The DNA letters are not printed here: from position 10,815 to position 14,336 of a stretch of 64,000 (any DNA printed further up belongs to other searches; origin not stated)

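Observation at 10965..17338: Tandem pair of very large uncharacterised proteins (1073 + 594 aa) beside a frameshift-inactivated MFS transporter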

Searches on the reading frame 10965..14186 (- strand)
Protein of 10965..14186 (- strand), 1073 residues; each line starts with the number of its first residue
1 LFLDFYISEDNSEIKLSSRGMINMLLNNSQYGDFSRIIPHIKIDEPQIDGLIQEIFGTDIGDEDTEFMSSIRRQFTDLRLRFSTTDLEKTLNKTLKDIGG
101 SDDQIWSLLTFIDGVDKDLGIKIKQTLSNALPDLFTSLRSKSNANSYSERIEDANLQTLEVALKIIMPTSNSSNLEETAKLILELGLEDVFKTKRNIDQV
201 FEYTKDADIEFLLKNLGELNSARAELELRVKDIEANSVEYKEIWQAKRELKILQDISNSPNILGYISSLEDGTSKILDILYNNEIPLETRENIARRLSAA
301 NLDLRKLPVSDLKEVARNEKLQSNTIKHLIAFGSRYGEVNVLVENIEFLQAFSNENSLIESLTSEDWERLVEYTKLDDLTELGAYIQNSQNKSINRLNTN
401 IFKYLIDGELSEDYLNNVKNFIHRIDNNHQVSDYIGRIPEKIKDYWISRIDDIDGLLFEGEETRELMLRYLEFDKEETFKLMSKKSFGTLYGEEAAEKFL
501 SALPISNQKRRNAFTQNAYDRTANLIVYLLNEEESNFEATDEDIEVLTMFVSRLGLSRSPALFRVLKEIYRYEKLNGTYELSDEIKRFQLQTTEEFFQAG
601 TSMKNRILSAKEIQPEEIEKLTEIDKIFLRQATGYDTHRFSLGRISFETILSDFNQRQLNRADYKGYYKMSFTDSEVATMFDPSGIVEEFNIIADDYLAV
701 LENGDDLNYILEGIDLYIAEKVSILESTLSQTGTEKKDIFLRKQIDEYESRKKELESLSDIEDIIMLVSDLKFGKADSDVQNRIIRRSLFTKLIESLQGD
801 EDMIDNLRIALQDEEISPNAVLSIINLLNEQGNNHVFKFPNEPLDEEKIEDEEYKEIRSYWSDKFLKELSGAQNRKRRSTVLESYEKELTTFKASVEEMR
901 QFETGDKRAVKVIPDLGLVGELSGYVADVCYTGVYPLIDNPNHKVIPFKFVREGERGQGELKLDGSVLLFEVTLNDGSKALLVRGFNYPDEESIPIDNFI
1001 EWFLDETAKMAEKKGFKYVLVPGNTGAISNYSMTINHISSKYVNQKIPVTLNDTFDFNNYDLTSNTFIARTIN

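Call 3: search_protein_families(library=pfam, proteins=[window:10965-14186:-], max_evalue=0.1)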
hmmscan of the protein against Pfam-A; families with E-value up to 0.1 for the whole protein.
window:10965-14186:- (1073 aa): 4 families
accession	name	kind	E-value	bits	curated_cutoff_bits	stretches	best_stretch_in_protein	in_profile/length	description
PF15596.11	Imm57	-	0.022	15.3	25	1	379-417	34-73/100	Immunity protein 57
PF02787.25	CPSase_L_D3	-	0.043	14.2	26.6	0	611-633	20-42/80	Carbamoyl-phosphate synthetase large chain, oligomerisation domain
PF19349.4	DUF5927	-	0.049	13.1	27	0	319-395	195-273/300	Family of unknown function (DUF5927)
PF09350.15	DJC28_CD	-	0.052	14.1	27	0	593-626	31-64/70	DnaJ homologue, subfamily C, member 28, conserved domain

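Call 4: search_protein_families(library=ncbifam, proteins=[window:10965-14186:-], max_evalue=0.1)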
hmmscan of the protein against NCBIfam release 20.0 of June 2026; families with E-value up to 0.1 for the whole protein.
window:10965-14186:- (1073 aa): 0 families

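Call 6: find_homologous_proteins(query=window:10965-14186:-)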
Query window:10965-14186:- (1073 aa): 1 proteins with E <= 0.001 among 8000 candidates.
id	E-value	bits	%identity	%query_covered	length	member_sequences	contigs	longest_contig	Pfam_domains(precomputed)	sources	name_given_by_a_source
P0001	0.0e+0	2098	100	90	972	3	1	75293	-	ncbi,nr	ncbi:MAG: hypothetical protein Q9M91_01010 [Candidatus Dojkabacteria bacterium]|nr:hypothetical prot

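Call 18: search_protein_representatives(protein=window:10965-14186:-)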
Query: 1073 residues. Proteins with E-value up to 0.001 (for the whole library): 230; up to 1e-10: 135; up to 1e-30: 104. The best 150 are listed.
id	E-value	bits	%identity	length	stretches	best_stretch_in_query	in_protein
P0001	0.0e+00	2098.2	100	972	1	108-1073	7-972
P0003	7.1e-99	348.7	34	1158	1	433-1072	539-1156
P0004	1.9e-90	320.7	35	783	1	432-1072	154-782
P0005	2.6e-89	317.0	32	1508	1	437-1072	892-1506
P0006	4.2e-89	316.3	32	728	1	438-1072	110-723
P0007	6.9e-87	309.0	34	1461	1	452-1072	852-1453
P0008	1.3e-85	304.8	32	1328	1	441-1072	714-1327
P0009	1.0e-84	301.8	32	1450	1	456-1072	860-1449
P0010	3.9e-84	299.8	36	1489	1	488-1072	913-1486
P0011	4.9e-84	299.5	33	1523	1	486-1072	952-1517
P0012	7.0e-84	299.0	32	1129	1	427-1072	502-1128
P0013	1.0e-83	298.4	32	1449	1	441-1072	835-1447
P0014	2.9e-83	297.0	32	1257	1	406-1070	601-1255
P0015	5.4e-83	296.1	32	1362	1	440-1072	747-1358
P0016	8.9e-83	295.4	31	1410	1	458-1072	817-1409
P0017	9.3e-83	295.3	33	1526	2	736-1072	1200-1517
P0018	1.0e-82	295.2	32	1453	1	454-1072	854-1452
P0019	1.7e-82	294.4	32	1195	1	451-1072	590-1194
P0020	1.8e-82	294.3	32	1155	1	478-1072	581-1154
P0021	1.3e-81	291.6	34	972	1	463-1072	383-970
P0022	1.4e-80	288.1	34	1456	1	431-1072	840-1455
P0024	1.2e-79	285.0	32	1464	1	423-1072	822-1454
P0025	2.6e-78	280.6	33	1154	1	456-1073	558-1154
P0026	7.4e-77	275.8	31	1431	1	452-1072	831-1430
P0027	3.6e-76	273.5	33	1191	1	450-1072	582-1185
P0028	4.1e-76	273.3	34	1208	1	477-1072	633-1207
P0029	8.6e-76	272.2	33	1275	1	478-1073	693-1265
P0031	6.4e-74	266.0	30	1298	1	479-1072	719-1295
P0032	9.3e-74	265.5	34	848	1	459-1072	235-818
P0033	1.3e-73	265.0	33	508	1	546-1072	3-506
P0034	1.4e-72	261.6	30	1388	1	466-1072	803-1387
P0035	2.2e-72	260.9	31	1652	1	485-1071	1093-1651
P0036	2.9e-71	257.3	30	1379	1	474-1072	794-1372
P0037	4.1e-71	256.8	29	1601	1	484-1072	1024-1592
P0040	7.1e-70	252.6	32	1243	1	459-1072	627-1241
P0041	1.1e-68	248.7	30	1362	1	490-1072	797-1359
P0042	4.8e-68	246.6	29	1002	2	479-1072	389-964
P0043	9.4e-68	245.6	32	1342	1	451-1072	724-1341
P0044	3.1e-67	243.9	31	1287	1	479-1072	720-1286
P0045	3.3e-66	240.5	31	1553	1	484-1072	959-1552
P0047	2.0e-65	237.9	30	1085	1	478-1072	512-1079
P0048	1.0e-64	235.6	32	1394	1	467-1072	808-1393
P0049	1.5e-64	235.0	30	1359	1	483-1073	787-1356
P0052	4.6e-63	230.1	29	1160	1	460-1072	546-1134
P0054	3.6e-62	227.1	33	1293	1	494-1072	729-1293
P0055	2.3e-61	224.5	30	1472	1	480-1072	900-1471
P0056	2.6e-61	224.3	28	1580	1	488-1072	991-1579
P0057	5.2e-61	223.3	29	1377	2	431-1072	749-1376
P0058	9.2e-60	219.2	28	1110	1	338-1072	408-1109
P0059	4.9e-59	216.8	31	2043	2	705-1071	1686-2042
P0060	5.3e-59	216.7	32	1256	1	466-1072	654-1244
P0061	1.9e-58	214.8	29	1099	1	454-1072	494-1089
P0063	2.8e-58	214.3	29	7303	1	480-1070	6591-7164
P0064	7.9e-58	212.8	27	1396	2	381-1072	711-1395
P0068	2.3e-57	211.2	30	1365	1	470-1072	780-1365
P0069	2.5e-57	211.1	28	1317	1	491-1072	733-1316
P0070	4.6e-57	210.2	30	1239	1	376-1072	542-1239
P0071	7.4e-56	206.3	27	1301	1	486-1072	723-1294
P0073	2.5e-55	204.5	29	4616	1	483-1071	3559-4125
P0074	4.7e-55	203.6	31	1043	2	743-1072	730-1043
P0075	5.7e-55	203.3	31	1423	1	447-1072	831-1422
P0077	3.8e-54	200.6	31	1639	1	481-1072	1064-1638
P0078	4.0e-54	200.5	31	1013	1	487-1072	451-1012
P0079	4.1e-54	200.5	34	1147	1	465-1072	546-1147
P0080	5.3e-54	200.1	30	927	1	480-1072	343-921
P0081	6.2e-53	196.6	30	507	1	596-1072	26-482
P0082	8.2e-53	196.2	31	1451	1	457-1072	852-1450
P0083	1.1e-52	195.7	27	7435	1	474-1072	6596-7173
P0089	4.8e-48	180.4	28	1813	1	482-1072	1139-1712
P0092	3.3e-44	167.7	32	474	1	603-1072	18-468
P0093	6.0e-43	163.5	30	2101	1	475-1072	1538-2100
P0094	1.3e-42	162.4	27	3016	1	490-1072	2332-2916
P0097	6.4e-41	156.8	34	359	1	749-1072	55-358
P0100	9.2e-38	146.3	30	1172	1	483-1072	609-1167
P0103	2.3e-35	138.4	30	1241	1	736-1073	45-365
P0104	4.3e-35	137.5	49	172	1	922-1072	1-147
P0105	2.0e-32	128.7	33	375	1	743-1073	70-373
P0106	1.0e-28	116.4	39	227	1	903-1072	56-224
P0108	4.6e-27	111.0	25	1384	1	522-1072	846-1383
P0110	1.6e-22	95.9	50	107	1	968-1072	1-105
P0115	5.0e-17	77.7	36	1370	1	869-1072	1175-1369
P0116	8.5e-17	77.0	43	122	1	968-1072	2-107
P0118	7.9e-16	73.8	34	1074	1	904-1072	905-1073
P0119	1.2e-15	73.2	28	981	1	509-1072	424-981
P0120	2.3e-15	72.2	28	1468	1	831-1072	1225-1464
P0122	9.7e-15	70.1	35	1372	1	887-1072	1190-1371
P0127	1.8e-13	65.9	25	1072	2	893-1070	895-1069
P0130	1.2e-12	63.2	32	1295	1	894-1072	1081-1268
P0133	9.4e-12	60.3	27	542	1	895-1072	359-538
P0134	1.9e-11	59.2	34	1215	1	906-1072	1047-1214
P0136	5.8e-11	57.6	32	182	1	904-1072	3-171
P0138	1.8e-10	56.0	30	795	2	892-1072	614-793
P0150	9.5e-09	50.3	30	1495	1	892-1072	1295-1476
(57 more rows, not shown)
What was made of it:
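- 10965..14186 (-): big1: 1073-aa ORF, TTG start. A possible alternative start is M24 at 14115-14117, 9 nt after an AGAGGT. It is a short-form member of an unnamed CPR-wide family. 230 homologs, best 7e-99, from the exhaustive HMMER search (call 18).
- On Unnamed CPR-wide family (defined here by the call-18 hits): Best hit 7e-99, 104 hits at E<=1e-30, aligned to query 430-1072 and to the targets' C-terminal ends (call 18).
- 230 representatives at E<=1e-3 and 104 at E<=1e-30, aligned to query ~430-1072 at their C-termini (call 18). A few family members are giants of 3,000-7,400 aa (call 18).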

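Call 27: find_homologous_proteins(query=A1, max_evalue=0.00001)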
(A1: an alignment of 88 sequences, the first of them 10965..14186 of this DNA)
Query A1 (88 sequences) (1073 aa, profile of the alignment): 2 proteins with E <= 0.00001 among 8000 candidates.
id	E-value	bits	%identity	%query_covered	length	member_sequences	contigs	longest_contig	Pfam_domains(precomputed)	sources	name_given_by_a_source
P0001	3.2e-197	677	100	90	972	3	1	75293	-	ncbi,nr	ncbi:MAG: hypothetical protein Q9M91_01010 [Candidatus Dojkabacteria bacterium]|nr:hypothetical prot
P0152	3.3e-32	130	38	3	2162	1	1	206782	-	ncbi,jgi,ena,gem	ncbi:MAG: hypothetical protein WCG91_01385 [Candidatus Shapirobacteria bacterium]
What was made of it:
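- Tried and rejected: Repeating it with the 88-sequence alignment was swamped by non-homologous N-terminal columns and gave one new hit (call 27).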

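Call 28: list_cluster_members(proteins=[P0003, P0004, P0005, P0007, P0010, P0011, P0035, P0063, P0083, P0093])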
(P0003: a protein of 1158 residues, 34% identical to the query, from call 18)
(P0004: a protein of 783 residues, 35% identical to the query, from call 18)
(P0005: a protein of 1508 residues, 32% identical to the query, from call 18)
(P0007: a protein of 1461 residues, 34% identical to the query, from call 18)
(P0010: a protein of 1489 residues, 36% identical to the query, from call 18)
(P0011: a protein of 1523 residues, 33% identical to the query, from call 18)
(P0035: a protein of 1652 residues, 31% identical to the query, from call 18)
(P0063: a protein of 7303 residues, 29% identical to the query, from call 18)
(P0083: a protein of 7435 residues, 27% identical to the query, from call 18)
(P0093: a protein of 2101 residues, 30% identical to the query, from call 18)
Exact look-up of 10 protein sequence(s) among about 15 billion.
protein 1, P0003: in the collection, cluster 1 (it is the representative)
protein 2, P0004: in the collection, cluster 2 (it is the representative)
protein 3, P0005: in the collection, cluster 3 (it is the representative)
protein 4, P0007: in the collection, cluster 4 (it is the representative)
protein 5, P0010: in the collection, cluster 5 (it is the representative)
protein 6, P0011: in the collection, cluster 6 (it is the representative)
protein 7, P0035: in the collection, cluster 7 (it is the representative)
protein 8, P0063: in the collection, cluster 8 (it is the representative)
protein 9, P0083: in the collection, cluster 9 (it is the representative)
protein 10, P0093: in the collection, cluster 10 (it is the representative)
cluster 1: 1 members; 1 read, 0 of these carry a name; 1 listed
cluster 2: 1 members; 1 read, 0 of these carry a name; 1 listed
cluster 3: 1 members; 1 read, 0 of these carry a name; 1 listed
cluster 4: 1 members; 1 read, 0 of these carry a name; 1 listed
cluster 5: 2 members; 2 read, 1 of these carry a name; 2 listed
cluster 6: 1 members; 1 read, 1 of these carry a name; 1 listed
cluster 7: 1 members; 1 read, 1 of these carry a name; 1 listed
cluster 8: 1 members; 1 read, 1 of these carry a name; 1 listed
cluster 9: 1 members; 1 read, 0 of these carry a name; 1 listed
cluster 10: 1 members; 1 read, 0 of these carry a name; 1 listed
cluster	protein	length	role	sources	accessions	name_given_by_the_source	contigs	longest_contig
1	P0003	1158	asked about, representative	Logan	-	-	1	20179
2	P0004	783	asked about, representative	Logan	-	-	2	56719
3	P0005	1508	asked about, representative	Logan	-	-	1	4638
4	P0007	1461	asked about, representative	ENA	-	-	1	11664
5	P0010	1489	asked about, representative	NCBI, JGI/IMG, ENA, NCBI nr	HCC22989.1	TPA: hypothetical protein DF272_02310 [Candidatus Falkowbacteria bacterium] | hypothetical protein [Candidatus Falkowbacteria bacterium]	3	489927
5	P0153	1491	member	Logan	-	-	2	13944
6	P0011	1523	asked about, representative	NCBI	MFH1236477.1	MAG: hypothetical protein V1685_06110 [Parcubacteria group bacterium]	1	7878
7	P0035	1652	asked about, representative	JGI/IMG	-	hypothetical protein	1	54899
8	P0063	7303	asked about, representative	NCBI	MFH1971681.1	MAG: hypothetical protein ABIJ05_04850, partial [Patescibacteria group bacterium]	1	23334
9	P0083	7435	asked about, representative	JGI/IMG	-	-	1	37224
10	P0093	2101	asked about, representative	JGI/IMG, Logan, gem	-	-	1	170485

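Call 45: search_protein_families(library=pfam, proteins=[P0093, P0152, P0059, P0089, P0011], max_evalue=0.01)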
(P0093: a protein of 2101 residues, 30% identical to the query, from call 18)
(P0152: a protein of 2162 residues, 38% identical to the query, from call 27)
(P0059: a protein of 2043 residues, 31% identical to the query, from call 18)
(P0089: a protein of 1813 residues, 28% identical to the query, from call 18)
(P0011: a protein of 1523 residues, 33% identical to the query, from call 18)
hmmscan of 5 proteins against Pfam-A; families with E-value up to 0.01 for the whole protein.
P0093 (2101 aa): 0 families

P0152 (2162 aa): 0 families

P0059 (2043 aa): 0 families

P0089 (1813 aa): 0 families

P0011 (1523 aa): 0 families
